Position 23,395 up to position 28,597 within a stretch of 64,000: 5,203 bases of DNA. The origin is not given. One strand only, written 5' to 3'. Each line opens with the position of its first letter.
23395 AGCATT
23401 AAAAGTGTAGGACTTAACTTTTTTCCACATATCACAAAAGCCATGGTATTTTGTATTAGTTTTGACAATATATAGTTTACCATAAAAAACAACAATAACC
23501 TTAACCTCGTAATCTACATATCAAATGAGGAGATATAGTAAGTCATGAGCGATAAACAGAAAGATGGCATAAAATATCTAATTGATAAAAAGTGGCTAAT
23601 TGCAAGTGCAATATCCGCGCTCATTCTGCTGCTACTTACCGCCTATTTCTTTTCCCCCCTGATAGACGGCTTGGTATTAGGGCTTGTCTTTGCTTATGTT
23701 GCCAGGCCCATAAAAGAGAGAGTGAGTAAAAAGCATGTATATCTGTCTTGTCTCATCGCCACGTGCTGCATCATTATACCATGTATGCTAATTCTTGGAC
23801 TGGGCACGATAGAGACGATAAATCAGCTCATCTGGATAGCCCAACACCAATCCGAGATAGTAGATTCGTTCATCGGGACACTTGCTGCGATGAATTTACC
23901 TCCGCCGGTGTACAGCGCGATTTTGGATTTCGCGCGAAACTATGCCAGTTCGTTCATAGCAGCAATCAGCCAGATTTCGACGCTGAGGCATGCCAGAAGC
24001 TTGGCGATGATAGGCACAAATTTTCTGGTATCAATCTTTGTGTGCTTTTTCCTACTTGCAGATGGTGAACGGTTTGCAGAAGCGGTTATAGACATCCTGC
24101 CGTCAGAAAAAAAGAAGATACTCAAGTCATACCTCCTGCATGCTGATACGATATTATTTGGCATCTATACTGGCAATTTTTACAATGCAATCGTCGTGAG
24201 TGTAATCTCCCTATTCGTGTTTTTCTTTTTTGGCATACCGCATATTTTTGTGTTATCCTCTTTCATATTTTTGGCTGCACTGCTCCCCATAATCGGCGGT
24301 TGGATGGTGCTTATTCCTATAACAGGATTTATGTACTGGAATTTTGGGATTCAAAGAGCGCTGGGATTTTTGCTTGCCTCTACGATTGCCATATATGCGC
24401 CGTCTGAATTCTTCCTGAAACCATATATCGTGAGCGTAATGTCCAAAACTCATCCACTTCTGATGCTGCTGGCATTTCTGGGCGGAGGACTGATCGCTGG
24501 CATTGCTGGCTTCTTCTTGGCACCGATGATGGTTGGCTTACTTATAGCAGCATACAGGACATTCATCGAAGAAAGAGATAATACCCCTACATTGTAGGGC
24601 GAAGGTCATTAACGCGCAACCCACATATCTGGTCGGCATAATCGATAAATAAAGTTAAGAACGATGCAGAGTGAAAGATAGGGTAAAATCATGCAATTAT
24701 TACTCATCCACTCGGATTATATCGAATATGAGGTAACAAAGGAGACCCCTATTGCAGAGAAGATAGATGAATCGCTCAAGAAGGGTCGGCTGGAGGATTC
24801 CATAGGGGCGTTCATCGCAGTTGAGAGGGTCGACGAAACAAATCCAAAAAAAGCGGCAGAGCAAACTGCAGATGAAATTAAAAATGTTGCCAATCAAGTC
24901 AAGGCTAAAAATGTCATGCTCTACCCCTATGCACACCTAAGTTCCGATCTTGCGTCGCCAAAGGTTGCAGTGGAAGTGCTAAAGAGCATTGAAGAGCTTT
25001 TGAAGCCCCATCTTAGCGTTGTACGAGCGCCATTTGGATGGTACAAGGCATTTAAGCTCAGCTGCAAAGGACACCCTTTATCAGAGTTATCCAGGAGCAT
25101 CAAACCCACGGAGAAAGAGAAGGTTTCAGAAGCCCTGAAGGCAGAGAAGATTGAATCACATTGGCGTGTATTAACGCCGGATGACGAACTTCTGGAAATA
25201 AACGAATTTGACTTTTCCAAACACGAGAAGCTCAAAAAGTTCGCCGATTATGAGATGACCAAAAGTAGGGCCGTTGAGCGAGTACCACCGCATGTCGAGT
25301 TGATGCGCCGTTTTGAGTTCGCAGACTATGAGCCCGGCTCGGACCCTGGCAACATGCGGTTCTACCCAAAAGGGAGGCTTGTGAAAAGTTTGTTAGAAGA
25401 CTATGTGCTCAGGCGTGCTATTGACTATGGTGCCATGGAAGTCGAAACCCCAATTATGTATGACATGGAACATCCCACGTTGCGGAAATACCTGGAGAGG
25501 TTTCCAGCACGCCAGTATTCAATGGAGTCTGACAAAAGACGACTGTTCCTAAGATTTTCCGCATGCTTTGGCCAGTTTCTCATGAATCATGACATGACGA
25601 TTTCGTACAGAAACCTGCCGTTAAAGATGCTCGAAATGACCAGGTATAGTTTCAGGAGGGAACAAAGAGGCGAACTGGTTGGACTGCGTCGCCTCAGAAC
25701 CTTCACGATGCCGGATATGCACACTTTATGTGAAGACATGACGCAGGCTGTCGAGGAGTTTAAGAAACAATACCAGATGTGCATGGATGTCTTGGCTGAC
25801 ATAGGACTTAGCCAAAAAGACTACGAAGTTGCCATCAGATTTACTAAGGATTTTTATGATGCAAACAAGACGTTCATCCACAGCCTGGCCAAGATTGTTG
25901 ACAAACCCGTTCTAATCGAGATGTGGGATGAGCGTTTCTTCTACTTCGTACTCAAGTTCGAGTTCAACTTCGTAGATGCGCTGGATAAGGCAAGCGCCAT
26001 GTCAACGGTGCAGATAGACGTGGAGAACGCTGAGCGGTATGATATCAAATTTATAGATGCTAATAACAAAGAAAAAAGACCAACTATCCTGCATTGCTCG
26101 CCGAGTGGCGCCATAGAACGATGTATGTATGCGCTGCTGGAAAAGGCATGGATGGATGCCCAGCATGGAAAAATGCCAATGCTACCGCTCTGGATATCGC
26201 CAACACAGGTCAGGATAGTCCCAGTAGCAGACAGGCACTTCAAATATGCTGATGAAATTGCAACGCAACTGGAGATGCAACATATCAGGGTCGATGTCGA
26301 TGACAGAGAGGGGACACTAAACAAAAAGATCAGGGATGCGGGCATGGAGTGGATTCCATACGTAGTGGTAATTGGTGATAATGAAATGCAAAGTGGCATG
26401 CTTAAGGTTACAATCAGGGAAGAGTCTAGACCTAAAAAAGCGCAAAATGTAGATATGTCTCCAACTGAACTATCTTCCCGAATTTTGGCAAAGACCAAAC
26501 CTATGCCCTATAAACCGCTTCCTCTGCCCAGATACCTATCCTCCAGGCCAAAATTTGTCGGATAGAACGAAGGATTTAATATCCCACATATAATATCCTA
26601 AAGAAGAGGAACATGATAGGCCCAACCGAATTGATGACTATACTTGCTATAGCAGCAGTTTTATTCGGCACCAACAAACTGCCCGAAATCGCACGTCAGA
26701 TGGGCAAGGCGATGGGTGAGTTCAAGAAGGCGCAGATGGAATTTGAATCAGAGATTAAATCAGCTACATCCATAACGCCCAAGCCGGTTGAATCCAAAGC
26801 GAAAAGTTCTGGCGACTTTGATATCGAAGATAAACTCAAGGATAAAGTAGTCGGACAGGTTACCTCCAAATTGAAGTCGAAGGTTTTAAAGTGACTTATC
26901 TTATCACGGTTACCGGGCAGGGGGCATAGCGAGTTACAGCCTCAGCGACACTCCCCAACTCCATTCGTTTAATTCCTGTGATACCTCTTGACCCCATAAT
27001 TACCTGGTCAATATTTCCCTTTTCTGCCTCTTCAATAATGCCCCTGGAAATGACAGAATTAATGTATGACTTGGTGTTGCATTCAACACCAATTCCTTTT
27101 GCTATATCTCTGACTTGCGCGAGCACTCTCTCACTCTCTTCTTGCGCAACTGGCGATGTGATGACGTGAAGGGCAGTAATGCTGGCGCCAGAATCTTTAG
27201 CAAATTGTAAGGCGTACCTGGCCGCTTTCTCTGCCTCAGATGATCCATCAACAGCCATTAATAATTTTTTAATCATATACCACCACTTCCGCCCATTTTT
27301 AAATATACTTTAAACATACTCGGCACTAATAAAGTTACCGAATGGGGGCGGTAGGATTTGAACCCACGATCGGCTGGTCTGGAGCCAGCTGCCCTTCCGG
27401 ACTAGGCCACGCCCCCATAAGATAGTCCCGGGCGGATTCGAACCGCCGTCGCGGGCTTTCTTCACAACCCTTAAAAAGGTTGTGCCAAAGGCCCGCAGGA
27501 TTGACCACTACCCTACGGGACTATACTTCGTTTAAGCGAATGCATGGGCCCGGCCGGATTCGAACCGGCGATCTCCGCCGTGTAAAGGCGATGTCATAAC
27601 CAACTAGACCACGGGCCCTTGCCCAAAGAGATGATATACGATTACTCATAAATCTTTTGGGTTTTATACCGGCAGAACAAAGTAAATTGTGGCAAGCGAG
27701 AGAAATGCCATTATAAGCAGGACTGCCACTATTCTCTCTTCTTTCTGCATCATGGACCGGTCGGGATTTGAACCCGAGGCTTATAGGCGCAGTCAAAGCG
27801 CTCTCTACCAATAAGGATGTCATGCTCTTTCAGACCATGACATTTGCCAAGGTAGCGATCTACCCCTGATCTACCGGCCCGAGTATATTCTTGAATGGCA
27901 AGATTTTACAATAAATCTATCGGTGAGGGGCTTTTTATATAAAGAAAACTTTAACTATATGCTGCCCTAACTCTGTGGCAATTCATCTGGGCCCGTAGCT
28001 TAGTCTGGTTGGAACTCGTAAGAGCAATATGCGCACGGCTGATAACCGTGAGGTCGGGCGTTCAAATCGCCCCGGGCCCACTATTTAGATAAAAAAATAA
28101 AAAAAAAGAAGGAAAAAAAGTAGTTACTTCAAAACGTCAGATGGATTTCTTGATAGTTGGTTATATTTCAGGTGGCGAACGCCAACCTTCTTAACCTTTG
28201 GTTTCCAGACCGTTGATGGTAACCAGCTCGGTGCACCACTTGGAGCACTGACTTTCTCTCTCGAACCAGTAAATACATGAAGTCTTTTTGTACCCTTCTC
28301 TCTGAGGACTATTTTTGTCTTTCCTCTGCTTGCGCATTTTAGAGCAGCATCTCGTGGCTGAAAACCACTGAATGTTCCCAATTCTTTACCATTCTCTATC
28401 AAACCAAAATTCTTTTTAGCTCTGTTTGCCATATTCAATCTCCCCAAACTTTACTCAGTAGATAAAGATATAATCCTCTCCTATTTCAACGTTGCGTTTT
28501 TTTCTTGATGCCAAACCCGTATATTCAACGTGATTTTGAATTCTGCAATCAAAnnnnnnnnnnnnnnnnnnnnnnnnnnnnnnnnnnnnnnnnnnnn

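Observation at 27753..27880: tRNA-Ala(GGC) gene carrying two introns, one at the non-canonical 45/46 position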

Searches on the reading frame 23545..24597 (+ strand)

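Call 8: search_protein_families(library=pfam, proteins=[window:23545-24597:+])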
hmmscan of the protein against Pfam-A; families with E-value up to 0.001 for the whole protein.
window:23545-24597:+ (350 aa): 1 family
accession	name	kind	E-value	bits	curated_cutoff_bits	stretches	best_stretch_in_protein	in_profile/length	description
PF01594.21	AI-2E_transport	-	1.2e-40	140.2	34.3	1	23-339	4-325/327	AI-2E family transporter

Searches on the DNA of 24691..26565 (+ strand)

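Call 15: search_rna_families(sources=[L002, L004, L006], threshold=gathering, show_alignments=10)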
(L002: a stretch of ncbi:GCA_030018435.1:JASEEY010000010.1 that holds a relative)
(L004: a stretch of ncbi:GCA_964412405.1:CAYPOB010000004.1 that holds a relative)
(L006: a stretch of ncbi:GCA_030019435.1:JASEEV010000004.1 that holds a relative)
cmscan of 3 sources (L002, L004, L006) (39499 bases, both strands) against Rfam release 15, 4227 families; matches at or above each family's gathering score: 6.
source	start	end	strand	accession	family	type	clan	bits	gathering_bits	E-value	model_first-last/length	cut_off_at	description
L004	8278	8592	+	RF01857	Archaea_SRP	Gene;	CL00003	183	96.5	2.1e-43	1-317/317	no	Archaeal signal recognition particle RNA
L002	9099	9172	-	RF00005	tRNA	Gene; tRNA;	CL00001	64.8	29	5.1e-12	1-71/71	no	tRNA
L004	8740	8813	+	RF00005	tRNA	Gene; tRNA;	CL00001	64.1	29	8.2e-12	1-71/71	no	tRNA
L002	9441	9514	-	RF00005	tRNA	Gene; tRNA;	CL00001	58.4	29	3.1e-10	1-71/71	no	tRNA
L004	8631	8715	+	RF00005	tRNA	Gene; tRNA;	CL00001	55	29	2.6e-09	1-71/71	no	tRNA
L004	7889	7962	-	RF00005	tRNA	Gene; tRNA;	CL00001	50.5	29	4.5e-08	1-71/71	no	tRNA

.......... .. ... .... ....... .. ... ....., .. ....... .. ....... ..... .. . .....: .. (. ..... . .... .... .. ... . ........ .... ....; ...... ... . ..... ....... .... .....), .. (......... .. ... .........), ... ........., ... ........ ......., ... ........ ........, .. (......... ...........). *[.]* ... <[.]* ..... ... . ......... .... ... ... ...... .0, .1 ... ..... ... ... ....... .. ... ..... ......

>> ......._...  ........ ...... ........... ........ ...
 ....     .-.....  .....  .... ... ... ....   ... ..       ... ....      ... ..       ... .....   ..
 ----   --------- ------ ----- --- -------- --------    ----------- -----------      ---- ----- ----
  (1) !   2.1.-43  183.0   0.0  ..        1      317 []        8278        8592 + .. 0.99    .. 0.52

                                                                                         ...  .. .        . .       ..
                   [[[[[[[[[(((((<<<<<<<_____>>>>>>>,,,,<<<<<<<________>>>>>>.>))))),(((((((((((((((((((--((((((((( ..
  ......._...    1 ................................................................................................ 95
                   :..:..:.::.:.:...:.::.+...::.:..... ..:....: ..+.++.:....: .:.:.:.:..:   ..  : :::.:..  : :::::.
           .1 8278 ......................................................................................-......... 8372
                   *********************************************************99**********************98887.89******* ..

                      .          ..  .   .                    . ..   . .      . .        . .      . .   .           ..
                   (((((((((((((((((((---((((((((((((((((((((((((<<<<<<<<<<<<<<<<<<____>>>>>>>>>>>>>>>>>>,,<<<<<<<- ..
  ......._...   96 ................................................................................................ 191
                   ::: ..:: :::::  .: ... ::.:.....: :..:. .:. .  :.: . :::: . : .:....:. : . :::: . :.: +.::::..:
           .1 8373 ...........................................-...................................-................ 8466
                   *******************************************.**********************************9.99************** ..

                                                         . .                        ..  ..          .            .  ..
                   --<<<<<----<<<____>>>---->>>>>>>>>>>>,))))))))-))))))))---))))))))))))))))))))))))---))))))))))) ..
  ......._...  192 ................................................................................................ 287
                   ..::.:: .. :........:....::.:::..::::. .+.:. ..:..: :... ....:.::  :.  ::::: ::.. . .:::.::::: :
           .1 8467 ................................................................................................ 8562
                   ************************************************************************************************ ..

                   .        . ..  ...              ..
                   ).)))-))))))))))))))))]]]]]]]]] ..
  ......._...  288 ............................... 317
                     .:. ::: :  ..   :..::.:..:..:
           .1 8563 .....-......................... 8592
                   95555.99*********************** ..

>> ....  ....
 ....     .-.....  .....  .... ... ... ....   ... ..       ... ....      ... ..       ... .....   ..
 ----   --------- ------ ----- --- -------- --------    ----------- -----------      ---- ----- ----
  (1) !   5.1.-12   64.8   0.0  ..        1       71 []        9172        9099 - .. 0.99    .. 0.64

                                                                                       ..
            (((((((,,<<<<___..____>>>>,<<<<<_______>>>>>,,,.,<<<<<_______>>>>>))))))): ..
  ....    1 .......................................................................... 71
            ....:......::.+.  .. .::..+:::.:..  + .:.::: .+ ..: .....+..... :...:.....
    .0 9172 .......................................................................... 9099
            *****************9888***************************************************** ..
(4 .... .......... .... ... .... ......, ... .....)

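Call 16: search_rna_families(source=L002, start=9000, end=10250, threshold=evalue, max_evalue=1, show_alignments=8)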
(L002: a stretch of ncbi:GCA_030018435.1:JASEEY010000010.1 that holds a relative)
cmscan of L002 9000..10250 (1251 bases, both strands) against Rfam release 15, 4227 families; matches with E-value up to 1: 6.
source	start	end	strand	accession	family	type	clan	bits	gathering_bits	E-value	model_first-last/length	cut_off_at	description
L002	9099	9172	-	RF00005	tRNA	Gene; tRNA;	CL00001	64.8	29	1.6e-13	1-71/71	no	tRNA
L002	9441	9514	-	RF00005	tRNA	Gene; tRNA;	CL00001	58.4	29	9.7e-12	1-71/71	no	tRNA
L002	9179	9328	-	RF00005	tRNA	Gene; tRNA;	CL00001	46.5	29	1.8e-08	1-71/71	no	tRNA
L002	9654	9781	-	RF00005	tRNA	Gene; tRNA;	CL00001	44.9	29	5e-08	1-71/71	no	tRNA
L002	9114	9237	-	RF02553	YrlA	Gene; sRNA;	-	20.6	69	0.2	1-114/114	no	Y RNA-like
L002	9100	9172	-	RF01684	mascRNA-menRNA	Gene;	-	20.1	42.5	0.39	1-56/56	no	MALAT1-associated small cytoplasmic RNA/MEN beta RNA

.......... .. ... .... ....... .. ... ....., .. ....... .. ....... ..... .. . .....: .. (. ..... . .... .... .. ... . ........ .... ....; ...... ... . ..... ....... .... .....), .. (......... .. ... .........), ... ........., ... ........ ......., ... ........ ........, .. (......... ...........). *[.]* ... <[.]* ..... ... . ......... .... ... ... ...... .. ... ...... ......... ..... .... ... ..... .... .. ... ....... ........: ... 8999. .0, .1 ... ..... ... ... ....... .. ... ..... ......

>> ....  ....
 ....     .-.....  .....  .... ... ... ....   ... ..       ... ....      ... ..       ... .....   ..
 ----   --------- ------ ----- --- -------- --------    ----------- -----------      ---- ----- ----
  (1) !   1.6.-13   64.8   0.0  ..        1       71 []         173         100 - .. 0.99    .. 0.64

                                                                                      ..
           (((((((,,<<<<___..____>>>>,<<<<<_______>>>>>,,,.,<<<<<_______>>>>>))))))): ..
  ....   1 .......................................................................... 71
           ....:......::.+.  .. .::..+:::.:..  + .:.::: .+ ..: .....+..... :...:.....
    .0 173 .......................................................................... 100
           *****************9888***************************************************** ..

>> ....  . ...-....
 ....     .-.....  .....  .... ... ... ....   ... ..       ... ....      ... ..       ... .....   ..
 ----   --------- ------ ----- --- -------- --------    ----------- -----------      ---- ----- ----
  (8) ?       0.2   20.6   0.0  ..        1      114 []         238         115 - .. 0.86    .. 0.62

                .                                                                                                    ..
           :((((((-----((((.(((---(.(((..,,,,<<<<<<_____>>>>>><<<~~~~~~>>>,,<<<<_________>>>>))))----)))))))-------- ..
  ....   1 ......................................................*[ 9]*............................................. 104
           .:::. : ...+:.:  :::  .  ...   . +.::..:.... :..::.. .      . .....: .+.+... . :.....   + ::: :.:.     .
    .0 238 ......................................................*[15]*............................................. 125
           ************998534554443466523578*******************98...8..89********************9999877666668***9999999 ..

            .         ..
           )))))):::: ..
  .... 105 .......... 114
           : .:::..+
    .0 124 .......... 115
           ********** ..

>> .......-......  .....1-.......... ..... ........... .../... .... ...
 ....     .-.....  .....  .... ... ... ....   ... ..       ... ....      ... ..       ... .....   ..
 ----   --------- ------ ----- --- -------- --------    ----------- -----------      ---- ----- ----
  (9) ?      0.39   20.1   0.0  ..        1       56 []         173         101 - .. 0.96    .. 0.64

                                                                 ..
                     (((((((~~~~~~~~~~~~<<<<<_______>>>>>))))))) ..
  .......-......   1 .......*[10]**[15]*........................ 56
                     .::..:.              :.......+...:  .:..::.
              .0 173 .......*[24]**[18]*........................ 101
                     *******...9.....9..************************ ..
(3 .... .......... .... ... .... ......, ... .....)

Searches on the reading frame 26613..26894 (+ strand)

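Call 8: search_protein_families(library=pfam, proteins=[window:26613-26894:+])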
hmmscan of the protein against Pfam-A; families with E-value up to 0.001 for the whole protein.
window:26613-26894:+ (93 aa): 1 family
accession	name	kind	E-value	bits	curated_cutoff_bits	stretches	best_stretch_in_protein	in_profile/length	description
PF02416.21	TatA_B_E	-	5.7e-16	57.9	21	1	2-50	1-49/53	mttA/Hcf106 family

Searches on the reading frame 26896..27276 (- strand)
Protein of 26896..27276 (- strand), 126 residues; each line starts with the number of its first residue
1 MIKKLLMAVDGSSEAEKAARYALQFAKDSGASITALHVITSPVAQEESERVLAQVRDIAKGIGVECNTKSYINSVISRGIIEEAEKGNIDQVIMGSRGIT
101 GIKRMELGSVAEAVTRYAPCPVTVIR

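Call 8: search_protein_families(library=pfam, proteins=[window:26896-27276:-])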
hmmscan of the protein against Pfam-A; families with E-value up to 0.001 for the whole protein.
window:26896-27276:- (126 aa): 1 family
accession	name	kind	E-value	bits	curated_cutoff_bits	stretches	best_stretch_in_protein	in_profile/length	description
PF00582.32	Usp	-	1.6e-28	100.5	24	2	56-126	71-141/141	Universal stress protein family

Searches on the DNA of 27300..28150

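Call 4: search_rna_families(source=window, start=27300, end=28150, threshold=gathering, show_alignments=6)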
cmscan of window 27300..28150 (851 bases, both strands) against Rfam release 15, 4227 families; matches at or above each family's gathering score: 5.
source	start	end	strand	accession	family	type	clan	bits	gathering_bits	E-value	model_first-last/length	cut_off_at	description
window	27545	27618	-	RF00005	tRNA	Gene; tRNA;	CL00001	69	29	7.9e-15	1-71/71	no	tRNA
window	27343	27416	-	RF00005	tRNA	Gene; tRNA;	CL00001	63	29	3.6e-13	1-71/71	no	tRNA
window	27989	28080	+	RF00005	tRNA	Gene; tRNA;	CL00001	54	29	1.1e-10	1-71/71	no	tRNA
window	27423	27522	-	RF00005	tRNA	Gene; tRNA;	CL00001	51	29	7.3e-10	1-71/71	no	tRNA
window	27753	27880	-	RF00005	tRNA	Gene; tRNA;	CL00001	44.9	29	3.4e-08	1-71/71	no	tRNA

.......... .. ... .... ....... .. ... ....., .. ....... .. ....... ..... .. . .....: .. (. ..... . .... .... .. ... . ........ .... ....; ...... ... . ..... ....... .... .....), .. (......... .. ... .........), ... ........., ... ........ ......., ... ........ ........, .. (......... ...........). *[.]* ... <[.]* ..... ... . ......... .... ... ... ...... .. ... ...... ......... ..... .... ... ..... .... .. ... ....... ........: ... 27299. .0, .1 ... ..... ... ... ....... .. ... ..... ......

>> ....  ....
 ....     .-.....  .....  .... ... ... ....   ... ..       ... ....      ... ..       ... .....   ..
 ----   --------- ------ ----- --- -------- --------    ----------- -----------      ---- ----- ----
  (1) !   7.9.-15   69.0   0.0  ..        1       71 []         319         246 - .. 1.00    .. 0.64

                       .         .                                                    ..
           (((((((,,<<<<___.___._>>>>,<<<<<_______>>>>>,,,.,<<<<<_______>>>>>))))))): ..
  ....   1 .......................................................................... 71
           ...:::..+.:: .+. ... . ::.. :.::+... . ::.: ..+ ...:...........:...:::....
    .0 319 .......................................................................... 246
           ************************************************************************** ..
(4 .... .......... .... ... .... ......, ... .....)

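Call 56: search_rna_families(source=window, start=27650, end=28000, threshold=evalue, max_evalue=10)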
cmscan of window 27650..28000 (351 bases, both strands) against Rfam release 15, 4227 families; matches with E-value up to 10: 4.
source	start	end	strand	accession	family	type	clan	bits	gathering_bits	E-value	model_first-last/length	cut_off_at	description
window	27753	27880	-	RF00005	tRNA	Gene; tRNA;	CL00001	44.9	29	1.4e-08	1-71/71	no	tRNA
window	27753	27815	+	RF04351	Plastid-psbl-rps4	Cis-reg;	-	14.8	68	2.1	1-53/53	no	Plastid-psbl-rps4 3UTR RNA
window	27662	27801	+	RF02488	GlsR25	Gene; snRNA; snoRNA; HACA-box;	-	13.3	100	4.5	1-146/146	no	Small nucleolar RNA GlsR25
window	27883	27907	-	RF02359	MS2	Cis-reg;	-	10.1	40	9.4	1-36/36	no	Bacteriophage MS2 operator hairpin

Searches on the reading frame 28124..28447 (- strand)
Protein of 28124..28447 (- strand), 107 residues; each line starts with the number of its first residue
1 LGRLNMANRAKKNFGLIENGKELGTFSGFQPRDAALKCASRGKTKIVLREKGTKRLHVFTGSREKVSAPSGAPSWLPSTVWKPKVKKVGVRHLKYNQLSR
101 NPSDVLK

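Call 8: search_protein_families(library=pfam, proteins=[window:28124-28447:-])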
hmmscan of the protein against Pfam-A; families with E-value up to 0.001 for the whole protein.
window:28124-28447:- (107 aa): 1 family
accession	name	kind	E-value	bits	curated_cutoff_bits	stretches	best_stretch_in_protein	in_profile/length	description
PF05854.16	MC1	-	1.3e-25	89.9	23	1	11-93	2-95/96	Non-histone chromosomal protein MC1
